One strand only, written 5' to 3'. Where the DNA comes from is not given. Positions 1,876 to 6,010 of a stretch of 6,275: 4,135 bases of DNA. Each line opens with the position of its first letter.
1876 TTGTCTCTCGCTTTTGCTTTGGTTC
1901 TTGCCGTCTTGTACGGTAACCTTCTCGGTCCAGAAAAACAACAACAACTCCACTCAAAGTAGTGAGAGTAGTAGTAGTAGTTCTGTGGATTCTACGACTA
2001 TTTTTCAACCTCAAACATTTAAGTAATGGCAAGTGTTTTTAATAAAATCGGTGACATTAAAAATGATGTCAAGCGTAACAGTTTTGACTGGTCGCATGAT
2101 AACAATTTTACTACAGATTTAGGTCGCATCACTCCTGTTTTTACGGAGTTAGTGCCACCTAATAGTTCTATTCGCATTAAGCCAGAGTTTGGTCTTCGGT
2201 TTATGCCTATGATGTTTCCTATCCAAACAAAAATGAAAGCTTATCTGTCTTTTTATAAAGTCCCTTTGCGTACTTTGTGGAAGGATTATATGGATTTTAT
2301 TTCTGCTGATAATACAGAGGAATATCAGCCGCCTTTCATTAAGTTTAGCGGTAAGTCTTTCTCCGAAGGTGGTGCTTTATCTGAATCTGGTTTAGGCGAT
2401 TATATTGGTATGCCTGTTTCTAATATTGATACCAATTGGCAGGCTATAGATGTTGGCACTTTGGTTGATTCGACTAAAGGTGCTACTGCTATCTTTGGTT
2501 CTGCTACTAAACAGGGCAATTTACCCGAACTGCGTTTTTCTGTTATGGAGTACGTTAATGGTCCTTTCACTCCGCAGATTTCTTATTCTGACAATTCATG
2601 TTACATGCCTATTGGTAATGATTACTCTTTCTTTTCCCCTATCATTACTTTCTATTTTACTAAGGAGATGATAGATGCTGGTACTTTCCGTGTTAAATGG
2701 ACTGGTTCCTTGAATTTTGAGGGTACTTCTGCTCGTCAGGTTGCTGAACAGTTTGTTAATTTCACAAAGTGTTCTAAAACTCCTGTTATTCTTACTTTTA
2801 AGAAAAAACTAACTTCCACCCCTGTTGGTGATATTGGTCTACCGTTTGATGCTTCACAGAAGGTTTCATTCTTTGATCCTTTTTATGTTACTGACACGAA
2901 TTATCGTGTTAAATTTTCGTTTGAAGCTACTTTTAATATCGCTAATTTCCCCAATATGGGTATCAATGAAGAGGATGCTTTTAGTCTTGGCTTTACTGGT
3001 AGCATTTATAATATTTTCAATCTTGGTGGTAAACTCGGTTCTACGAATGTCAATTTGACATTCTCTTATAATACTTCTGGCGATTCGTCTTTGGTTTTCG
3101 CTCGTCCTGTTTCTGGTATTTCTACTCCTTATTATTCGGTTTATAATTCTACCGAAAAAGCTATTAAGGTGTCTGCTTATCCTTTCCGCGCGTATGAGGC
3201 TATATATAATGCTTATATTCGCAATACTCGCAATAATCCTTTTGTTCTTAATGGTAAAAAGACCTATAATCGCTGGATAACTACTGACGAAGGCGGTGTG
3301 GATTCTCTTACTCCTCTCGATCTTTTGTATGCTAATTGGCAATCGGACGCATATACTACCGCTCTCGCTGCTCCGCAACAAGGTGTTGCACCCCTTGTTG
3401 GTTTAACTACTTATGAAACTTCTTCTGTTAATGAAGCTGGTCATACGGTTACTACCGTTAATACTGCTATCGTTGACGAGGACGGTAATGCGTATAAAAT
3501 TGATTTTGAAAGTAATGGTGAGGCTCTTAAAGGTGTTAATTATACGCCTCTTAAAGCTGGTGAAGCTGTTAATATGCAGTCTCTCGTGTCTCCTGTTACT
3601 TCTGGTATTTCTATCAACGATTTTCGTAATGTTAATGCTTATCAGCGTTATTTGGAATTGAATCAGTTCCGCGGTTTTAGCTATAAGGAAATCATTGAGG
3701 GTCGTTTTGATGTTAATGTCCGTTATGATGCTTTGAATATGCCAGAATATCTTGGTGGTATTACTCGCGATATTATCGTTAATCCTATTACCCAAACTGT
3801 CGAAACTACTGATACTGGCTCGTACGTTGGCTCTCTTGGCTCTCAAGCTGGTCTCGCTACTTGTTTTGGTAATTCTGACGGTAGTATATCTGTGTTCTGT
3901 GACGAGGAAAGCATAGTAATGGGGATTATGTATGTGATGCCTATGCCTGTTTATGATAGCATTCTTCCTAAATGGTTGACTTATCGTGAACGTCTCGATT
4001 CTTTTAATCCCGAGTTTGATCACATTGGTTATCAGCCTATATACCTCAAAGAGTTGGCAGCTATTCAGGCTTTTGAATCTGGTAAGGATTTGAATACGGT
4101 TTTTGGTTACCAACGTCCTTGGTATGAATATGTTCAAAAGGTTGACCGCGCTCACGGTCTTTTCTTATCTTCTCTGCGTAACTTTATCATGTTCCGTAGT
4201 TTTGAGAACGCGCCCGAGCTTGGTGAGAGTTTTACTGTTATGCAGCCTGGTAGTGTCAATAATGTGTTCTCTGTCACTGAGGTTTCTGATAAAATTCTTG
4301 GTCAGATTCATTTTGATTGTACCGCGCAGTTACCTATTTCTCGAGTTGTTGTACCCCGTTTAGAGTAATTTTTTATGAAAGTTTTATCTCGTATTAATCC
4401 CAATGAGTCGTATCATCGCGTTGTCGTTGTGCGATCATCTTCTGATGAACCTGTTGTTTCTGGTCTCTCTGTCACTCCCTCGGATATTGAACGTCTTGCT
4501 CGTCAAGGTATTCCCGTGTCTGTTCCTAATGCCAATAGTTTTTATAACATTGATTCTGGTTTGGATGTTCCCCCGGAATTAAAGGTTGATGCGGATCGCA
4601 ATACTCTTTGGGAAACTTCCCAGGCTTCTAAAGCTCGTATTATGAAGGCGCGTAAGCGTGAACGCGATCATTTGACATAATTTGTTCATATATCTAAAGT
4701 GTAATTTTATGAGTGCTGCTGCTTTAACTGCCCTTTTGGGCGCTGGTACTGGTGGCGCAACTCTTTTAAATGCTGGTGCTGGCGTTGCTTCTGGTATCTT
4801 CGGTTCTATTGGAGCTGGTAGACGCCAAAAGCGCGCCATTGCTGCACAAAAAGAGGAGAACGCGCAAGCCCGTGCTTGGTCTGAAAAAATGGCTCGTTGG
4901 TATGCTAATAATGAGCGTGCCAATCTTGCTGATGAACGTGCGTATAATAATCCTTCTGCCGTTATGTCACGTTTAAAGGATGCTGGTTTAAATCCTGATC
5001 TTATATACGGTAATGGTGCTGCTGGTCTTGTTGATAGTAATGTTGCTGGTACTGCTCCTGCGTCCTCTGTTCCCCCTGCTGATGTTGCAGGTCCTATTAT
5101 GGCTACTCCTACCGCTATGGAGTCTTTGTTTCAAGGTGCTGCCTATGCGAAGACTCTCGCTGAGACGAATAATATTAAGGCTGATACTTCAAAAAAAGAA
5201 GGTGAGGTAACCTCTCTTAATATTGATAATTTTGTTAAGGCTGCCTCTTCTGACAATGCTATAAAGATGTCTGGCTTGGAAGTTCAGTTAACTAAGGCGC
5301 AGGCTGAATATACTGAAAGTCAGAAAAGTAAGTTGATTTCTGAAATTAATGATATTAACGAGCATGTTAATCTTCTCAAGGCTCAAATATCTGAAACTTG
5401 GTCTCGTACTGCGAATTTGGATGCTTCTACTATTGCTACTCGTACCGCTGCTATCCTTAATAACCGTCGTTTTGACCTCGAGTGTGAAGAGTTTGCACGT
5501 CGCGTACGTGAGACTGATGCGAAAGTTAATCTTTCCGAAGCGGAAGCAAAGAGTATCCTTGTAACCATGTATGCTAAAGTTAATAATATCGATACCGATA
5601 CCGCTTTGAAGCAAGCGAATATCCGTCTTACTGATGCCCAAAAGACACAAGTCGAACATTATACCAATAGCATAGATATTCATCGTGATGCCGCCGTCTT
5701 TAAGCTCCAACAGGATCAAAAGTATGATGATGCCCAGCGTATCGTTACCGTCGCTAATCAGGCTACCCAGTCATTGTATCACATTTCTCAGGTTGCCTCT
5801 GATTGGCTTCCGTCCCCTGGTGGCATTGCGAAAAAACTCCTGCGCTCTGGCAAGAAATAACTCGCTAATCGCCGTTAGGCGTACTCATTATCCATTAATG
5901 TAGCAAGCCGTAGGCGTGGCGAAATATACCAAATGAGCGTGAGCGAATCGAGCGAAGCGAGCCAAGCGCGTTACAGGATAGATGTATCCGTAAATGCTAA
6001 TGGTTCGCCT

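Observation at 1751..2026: Hidden +1-frame gene spanning the Rep 3' end and the Rep-VP1 spacer: a 91-aa single-TM, Ser-rich protein that may be an E-like lysis gene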

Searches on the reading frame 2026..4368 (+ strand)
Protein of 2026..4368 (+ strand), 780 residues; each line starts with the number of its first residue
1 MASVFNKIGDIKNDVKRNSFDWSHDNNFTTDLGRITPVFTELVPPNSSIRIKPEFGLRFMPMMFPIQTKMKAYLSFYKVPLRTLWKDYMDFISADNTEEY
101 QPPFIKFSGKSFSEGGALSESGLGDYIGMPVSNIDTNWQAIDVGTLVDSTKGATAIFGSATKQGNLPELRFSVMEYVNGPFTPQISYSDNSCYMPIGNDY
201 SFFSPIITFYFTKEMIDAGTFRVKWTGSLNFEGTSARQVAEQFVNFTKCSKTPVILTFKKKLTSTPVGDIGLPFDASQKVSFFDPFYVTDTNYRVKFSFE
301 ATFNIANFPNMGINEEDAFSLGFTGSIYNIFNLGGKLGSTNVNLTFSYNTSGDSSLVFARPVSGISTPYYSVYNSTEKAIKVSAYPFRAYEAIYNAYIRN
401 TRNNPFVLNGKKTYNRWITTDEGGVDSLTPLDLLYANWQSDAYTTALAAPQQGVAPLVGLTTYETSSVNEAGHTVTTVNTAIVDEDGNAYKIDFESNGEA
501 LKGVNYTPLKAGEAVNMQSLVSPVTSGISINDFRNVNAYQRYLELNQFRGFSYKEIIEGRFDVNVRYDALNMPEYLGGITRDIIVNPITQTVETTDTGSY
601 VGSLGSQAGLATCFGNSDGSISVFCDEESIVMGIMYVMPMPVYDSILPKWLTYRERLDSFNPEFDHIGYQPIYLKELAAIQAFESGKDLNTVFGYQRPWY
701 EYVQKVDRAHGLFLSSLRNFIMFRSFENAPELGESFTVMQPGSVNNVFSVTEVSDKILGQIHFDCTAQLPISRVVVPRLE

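Call 4: search_protein_families(library=pfam, proteins=[window:2026-4368:+], max_evalue=0.1)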
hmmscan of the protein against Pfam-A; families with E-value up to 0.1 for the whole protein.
window:2026-4368:+ (780 aa): 2 families
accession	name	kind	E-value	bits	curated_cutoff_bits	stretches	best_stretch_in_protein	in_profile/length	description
PF02305.22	Phage_F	-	4.8e-50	171.2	25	2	377-777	124-499/501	Capsid protein (F protein)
PF13573.12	SprB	-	0.023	14.8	28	1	612-623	8-19/37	SprB repeat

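Call 5: search_protein_families(library=phrogs, proteins=[window:2026-4368:+], max_evalue=0.1)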
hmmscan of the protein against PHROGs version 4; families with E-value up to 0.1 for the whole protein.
window:2026-4368:+ (780 aa): 3 families
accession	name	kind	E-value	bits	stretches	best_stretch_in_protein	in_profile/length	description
phrog_514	-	head and packaging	1.1e-88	299.2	1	12-779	19-515/531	major head protein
phrog_22298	-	unknown function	0.054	14.5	0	649-699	36-84/152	-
phrog_26652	-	unknown function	0.089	14.1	0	282-354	54-124/127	-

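Call 31: find_related_loci(query=A1, collection=viral_contigs, flank=7000)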
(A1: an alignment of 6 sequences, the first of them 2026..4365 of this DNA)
Query A1 (780 aa) in viral_contigs; peptide patterns used: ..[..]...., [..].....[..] (x = any residue, [..] = any of these).
255 stretches matched a pattern; 43 encode a relative of the query (tblastn E <= 1e-3); 43 distinct loci.
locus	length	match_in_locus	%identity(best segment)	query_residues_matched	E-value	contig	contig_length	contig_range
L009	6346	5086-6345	95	1-420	0e+0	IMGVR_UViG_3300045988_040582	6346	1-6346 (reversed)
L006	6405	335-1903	74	246-780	0e+0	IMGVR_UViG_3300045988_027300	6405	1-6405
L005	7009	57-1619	74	248-780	0e+0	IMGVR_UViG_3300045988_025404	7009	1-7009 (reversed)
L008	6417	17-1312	88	353-780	0e+0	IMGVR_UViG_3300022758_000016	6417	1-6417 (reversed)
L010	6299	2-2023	61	112-780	0e+0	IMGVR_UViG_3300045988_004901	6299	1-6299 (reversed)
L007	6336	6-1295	87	355-780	0e+0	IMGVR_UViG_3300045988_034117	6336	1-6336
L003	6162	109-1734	69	243-780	0e+0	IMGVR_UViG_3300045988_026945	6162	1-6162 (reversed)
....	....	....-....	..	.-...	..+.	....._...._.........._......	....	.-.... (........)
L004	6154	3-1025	88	440-780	0e+0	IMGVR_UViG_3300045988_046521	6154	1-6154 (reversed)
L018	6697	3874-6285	41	4-780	6e-180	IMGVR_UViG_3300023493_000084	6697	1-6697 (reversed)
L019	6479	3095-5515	41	3-780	4e-180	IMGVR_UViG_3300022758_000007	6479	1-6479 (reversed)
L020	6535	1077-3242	42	3-780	6e-180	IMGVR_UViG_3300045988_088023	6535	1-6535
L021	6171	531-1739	61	378-780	5e-161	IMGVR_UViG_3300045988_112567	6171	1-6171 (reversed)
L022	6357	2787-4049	60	368-780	1e-156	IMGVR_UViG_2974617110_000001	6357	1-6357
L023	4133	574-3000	55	1-780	1e-146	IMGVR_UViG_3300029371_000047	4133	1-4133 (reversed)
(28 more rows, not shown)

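Call 71: find_related_loci(query=A1, collection=genome_contigs, flank=1500)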
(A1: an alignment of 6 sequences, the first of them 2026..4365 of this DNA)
Query A1 (780 aa) in genome_contigs; peptide patterns used: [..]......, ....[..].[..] (x = any residue, [..] = any of these).
280 stretches matched a pattern; 2 encode a relative of the query (tblastn E <= 1e-3); 2 distinct loci.
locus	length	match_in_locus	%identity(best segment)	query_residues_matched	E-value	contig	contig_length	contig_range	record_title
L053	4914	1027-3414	50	3-780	4e-137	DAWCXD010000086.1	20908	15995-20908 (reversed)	MAG TPA_asm: Bacteroides sp. isolate gSpreadC_ID_2471 NODE_333_length_20908_cov_12.550472, whole genome shotgun sequence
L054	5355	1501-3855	51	3-780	1e-136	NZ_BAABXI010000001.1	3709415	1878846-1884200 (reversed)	Bacteroides sp. f07 sequence01, whole genome shotgun sequence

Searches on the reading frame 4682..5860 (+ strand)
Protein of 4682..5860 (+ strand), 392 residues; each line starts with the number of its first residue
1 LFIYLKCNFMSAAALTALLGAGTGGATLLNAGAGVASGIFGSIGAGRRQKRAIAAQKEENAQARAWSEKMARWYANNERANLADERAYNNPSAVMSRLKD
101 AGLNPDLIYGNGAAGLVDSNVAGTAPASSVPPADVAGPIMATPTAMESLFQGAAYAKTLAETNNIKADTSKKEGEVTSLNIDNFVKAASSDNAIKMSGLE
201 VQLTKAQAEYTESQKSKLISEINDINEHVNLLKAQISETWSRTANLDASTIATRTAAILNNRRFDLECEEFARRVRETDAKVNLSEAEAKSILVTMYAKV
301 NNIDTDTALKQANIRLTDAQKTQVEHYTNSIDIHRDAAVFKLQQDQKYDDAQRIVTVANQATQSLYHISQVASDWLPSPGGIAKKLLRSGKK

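Call 4: search_protein_families(library=pfam, proteins=[window:4682-5860:+], max_evalue=0.1)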
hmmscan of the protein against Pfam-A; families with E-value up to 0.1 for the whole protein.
window:4682-5860:+ (392 aa): 1 family
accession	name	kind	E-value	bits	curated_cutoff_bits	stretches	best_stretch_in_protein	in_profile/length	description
PF19111.5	DUF5798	-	0.029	15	27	0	269-322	32-87/89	Family of unknown function (DUF5798)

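Call 5: search_protein_families(library=phrogs, proteins=[window:4682-5860:+], max_evalue=0.1)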
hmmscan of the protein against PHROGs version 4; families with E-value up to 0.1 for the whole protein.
window:4682-5860:+ (392 aa): 5 families
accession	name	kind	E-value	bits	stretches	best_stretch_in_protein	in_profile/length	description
phrog_8689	-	tail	5e-17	63.6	1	53-319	26-290/327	pilot protein for DNA ejection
phrog_31272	-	tail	3.2e-08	33.9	1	76-141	49-114/294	pilot protein for DNA ejection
phrog_26835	-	unknown function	0.019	16.2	1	168-257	28-118/127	-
phrog_35928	-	tail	0.065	14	0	84-151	85-148/172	pilot protein for DNA ejection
phrog_7656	-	unknown function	0.096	13.9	0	10-64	1-54/95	-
